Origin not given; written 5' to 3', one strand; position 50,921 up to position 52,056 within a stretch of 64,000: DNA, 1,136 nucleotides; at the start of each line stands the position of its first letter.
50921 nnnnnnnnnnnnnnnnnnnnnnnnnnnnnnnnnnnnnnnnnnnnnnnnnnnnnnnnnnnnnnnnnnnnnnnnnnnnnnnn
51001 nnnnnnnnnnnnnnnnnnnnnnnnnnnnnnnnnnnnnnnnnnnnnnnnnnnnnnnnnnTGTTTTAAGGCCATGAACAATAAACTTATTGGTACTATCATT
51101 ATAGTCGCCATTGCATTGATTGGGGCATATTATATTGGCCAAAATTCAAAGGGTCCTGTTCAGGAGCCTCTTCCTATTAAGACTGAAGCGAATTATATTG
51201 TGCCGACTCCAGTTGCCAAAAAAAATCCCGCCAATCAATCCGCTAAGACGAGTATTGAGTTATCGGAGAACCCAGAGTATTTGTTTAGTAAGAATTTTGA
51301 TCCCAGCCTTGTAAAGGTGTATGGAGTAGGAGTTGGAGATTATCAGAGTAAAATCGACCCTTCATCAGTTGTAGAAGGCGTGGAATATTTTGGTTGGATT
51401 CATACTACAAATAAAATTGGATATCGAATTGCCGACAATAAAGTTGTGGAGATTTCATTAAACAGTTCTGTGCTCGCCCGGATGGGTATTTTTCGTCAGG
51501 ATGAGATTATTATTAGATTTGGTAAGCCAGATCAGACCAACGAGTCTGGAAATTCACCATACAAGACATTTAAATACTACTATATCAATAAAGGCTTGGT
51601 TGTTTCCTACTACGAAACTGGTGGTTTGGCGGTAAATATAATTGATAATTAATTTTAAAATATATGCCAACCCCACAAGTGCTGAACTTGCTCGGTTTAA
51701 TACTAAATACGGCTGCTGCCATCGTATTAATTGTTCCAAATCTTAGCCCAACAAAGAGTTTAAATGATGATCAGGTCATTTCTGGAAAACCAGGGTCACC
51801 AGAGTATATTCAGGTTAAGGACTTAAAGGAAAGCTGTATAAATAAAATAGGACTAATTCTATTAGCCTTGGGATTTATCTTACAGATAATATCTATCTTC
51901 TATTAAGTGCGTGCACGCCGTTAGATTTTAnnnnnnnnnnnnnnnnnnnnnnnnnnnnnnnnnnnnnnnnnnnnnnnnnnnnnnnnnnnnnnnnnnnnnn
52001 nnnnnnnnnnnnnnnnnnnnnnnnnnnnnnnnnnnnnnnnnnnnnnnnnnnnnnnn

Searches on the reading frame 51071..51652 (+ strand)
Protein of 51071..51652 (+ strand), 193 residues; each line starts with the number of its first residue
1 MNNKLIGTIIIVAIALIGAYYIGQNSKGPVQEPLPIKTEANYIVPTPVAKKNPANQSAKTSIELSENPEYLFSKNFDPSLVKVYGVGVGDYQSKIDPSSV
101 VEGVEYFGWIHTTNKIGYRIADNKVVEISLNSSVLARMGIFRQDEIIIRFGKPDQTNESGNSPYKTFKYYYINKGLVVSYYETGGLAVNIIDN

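Call 3: search_protein_families(library=pfam, proteins=[window:51071-51652:+], max_evalue=1)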
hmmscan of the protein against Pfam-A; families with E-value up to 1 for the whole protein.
window:51071-51652:+ (193 aa): 1 family
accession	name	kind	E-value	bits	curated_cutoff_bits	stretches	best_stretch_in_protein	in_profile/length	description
PF13045.11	DUF3905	-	0.024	15.1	27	1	91-124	52-81/84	Protein of unknown function (DUF3905)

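Call 4: search_protein_families(library=padloc, proteins=[window:51071-51652:+], max_evalue=1)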
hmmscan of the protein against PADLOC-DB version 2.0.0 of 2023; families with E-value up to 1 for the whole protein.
window:51071-51652:+ (193 aa): 0 families

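Call 5: search_protein_families(library=ncbifam, proteins=[window:51071-51652:+], max_evalue=1)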
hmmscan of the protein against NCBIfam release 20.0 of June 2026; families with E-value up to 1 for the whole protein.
window:51071-51652:+ (193 aa): 0 families

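Call 16: search_protein_families(library=phrogs, proteins=[window:51071-51652:+], max_evalue=1)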
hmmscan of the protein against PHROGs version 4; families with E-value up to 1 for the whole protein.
window:51071-51652:+ (193 aa): 0 families

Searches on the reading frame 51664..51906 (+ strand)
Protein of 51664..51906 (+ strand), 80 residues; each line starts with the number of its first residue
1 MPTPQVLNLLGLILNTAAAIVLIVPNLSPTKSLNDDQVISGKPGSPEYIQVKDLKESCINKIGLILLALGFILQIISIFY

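Call 3: search_protein_families(library=pfam, proteins=[window:51664-51906:+], max_evalue=1)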
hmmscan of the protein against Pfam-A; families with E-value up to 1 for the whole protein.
window:51664-51906:+ (80 aa): 1 family
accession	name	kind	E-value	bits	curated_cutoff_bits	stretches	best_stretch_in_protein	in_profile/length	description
PF15345.11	TMEM51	-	0.21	11.8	25.5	1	17-78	17-79/237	Transmembrane protein 51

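Call 4: search_protein_families(library=padloc, proteins=[window:51664-51906:+], max_evalue=1)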
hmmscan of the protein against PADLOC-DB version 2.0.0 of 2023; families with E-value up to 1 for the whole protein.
window:51664-51906:+ (80 aa): 0 families

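Call 5: search_protein_families(library=ncbifam, proteins=[window:51664-51906:+], max_evalue=1)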
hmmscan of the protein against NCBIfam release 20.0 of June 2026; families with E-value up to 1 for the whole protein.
window:51664-51906:+ (80 aa): 1 family
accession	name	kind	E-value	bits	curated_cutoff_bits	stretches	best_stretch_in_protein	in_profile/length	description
NF006909.0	PRK09400.1-4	equivalog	0.075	12.8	86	1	39-78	21-56/61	preprotein translocase subunit SecE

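Call 16: search_protein_families(library=phrogs, proteins=[window:51664-51906:+], max_evalue=1)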
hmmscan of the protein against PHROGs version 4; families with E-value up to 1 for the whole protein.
window:51664-51906:+ (80 aa): 2 families
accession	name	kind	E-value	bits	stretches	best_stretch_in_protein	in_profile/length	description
phrog_3158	-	unknown function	0.32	12.4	0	62-77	4-19/51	-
phrog_38221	-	unknown function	0.39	11.6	0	40-57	34-51/68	-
